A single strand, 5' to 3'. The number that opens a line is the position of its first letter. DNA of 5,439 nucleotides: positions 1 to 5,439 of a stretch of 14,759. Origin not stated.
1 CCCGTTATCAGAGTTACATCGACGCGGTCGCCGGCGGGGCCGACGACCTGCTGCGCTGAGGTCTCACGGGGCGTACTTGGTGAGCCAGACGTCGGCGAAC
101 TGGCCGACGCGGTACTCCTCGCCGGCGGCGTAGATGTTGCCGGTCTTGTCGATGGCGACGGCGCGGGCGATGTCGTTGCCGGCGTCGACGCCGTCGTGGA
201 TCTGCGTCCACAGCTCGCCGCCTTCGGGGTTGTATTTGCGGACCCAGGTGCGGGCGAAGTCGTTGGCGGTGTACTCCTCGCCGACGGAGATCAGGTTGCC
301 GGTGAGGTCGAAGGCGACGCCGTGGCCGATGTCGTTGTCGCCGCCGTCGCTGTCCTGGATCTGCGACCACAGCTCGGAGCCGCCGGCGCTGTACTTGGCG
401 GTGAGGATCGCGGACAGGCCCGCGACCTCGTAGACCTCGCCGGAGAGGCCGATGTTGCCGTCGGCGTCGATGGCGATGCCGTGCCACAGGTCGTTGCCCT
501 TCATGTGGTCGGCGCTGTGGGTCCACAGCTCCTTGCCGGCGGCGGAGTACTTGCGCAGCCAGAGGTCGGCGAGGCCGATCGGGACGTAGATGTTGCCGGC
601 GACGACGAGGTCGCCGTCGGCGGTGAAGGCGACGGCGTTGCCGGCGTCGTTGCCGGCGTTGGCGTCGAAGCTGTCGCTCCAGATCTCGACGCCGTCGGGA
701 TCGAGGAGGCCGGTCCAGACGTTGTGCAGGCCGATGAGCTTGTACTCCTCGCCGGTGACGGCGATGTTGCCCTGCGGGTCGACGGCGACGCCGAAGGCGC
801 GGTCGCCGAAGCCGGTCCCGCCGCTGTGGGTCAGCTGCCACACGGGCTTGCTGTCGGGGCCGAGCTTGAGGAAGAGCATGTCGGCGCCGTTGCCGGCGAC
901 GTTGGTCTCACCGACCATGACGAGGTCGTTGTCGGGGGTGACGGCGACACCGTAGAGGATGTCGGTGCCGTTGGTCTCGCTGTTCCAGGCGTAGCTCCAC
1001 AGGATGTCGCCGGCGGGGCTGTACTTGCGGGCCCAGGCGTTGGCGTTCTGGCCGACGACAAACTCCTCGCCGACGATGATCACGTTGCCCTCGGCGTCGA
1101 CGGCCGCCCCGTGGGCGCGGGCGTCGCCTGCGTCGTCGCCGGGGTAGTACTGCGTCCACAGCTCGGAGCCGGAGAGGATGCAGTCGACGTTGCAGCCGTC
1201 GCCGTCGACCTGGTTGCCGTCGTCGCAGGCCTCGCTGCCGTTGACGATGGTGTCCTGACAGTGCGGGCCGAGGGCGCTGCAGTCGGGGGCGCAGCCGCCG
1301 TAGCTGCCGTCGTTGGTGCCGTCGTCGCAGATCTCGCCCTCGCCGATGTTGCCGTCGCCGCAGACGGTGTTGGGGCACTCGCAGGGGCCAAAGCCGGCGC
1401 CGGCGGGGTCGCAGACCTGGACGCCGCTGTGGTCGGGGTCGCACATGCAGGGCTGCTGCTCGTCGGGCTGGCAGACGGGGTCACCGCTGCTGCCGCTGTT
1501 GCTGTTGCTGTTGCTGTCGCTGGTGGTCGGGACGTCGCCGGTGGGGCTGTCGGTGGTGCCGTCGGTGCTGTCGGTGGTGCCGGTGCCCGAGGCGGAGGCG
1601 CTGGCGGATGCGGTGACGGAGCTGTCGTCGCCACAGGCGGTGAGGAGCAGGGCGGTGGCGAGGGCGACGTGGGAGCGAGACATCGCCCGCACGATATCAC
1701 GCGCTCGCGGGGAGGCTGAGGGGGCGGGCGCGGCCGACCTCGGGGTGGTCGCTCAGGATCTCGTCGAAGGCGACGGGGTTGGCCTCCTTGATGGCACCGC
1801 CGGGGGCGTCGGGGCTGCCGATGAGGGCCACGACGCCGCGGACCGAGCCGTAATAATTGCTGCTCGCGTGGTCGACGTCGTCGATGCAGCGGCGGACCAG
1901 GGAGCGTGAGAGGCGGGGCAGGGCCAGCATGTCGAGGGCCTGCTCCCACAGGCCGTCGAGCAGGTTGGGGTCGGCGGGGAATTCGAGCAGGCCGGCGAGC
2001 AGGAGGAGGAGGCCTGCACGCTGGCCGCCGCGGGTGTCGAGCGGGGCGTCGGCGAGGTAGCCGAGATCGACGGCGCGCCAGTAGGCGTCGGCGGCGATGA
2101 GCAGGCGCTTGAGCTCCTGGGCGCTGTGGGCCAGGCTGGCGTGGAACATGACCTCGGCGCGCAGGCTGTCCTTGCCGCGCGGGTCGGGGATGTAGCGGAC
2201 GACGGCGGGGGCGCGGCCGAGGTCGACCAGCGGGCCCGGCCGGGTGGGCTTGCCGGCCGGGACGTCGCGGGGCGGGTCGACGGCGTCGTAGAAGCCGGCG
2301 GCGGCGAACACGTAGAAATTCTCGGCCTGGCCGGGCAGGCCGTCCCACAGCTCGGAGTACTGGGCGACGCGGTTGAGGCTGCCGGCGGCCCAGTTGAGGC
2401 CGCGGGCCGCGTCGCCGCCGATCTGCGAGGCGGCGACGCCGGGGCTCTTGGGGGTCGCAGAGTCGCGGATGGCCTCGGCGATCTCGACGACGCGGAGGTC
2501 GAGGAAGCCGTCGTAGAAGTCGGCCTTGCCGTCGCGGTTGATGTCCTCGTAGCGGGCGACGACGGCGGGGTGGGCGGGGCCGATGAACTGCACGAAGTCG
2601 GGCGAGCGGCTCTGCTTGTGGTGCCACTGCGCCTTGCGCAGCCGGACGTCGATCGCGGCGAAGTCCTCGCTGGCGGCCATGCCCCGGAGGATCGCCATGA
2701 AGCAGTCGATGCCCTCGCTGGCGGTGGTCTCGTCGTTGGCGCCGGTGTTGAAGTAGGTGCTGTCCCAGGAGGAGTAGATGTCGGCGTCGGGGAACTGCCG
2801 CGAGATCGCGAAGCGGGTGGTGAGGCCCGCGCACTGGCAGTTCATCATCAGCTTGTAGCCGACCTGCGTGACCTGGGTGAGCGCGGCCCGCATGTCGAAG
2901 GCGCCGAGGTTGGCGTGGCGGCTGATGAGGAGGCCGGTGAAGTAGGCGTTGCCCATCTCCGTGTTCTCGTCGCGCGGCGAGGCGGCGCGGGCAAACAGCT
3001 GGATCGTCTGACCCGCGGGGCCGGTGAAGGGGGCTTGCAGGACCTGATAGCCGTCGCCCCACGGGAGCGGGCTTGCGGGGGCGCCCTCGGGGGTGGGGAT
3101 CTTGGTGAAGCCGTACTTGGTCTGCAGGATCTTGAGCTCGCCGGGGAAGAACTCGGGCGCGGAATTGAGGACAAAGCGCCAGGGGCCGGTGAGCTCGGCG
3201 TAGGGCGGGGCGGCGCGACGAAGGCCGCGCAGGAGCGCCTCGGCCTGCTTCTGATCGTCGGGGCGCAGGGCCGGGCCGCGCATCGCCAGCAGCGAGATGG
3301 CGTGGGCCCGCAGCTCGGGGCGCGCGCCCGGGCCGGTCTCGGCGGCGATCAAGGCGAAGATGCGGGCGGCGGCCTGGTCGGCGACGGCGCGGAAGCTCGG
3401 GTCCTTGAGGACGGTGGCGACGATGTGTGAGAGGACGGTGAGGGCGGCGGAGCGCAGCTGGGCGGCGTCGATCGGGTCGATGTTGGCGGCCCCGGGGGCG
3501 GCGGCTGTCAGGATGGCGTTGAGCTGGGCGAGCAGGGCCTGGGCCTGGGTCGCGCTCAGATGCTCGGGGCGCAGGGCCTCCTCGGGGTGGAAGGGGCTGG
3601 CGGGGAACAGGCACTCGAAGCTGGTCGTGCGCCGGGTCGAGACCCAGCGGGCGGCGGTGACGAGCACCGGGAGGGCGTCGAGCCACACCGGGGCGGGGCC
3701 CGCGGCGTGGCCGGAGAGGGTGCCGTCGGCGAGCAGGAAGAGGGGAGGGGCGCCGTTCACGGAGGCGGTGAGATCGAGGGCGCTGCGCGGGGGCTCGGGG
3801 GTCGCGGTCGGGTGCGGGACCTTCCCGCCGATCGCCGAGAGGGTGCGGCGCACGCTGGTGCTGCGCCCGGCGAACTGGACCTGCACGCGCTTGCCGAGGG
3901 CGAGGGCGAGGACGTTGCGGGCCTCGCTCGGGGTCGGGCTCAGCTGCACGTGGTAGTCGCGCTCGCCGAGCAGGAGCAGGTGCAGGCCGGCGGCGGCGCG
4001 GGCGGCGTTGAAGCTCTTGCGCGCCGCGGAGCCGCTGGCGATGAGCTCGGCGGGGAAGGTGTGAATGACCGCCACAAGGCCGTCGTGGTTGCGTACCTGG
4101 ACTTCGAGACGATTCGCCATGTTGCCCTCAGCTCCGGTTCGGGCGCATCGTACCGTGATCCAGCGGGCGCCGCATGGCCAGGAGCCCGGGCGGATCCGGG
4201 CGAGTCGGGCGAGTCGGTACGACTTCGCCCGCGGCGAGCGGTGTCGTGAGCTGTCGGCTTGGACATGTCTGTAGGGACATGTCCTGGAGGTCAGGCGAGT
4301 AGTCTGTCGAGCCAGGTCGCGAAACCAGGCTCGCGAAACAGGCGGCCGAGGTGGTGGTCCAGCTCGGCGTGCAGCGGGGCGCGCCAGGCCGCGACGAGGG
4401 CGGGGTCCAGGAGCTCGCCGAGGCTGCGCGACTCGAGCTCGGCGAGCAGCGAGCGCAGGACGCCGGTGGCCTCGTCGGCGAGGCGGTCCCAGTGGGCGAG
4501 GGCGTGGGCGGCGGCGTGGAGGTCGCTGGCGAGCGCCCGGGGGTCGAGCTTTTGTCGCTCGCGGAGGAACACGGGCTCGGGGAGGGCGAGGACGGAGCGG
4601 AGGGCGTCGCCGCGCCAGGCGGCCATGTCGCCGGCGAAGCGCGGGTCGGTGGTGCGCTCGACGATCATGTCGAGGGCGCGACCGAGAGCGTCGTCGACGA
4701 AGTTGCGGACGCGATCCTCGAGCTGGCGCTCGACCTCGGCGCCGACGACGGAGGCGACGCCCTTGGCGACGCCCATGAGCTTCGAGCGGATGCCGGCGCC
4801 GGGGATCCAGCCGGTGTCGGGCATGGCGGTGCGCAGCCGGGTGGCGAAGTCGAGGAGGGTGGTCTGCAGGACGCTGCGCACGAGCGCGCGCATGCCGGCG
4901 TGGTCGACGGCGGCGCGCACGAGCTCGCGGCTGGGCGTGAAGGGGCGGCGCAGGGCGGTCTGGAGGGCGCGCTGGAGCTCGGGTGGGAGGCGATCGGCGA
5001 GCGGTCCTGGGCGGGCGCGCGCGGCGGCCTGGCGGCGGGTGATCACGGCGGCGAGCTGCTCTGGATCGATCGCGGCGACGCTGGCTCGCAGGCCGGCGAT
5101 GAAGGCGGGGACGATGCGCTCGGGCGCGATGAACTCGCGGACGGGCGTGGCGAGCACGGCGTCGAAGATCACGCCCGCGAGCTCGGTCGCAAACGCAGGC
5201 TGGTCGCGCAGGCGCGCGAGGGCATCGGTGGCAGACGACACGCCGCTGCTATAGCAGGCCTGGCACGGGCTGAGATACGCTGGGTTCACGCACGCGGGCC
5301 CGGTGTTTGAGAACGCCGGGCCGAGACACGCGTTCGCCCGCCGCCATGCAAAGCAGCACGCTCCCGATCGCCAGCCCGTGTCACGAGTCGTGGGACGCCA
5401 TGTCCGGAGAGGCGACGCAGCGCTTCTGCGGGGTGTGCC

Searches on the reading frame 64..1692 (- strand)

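Call 5: search_protein_families(library=pfam, proteins=[window:64-1692:-], max_evalue=0.1)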
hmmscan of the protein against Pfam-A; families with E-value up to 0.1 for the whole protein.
window:64-1692:- (542 aa): 4 families
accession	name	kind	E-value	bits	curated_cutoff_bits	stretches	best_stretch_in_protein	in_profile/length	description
PF13948.11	DUF4215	-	9.9e-05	23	27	1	142-171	18-46/47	Domain of unknown function (DUF4215)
PF01436.27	NHL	-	0.024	15.1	20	0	301-313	6-18/28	NHL repeat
PF21827.1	New_glue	-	0.06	13.5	31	1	6-65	2-61/94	New glue protein family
PF06739.17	SBBP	-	0.063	13.7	20.5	1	505-524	10-30/38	Beta-propeller repeat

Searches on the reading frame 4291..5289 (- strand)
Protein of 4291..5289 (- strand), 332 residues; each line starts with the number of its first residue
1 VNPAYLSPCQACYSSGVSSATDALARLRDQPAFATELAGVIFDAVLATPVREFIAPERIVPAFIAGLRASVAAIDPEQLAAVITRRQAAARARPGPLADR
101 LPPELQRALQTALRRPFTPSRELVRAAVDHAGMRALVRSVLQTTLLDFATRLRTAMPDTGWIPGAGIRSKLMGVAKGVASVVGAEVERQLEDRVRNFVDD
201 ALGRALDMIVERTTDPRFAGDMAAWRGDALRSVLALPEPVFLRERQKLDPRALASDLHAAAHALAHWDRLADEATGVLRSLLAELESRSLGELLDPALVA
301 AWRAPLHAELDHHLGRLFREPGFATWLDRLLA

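Call 5: search_protein_families(library=pfam, proteins=[window:4291-5289:-], max_evalue=0.1)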
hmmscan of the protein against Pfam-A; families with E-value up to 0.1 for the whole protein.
window:4291-5289:- (332 aa): 1 family
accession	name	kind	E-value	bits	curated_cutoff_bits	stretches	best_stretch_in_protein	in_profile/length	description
PF04286.17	DUF445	-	0.034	14.5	33.8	0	245-315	60-130/368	Protein of unknown function (DUF445)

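Call 6: search_protein_families(library=ncbifam, proteins=[window:4291-5289:-], max_evalue=0.1)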
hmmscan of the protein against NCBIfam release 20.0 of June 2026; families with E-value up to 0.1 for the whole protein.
window:4291-5289:- (332 aa): 0 families
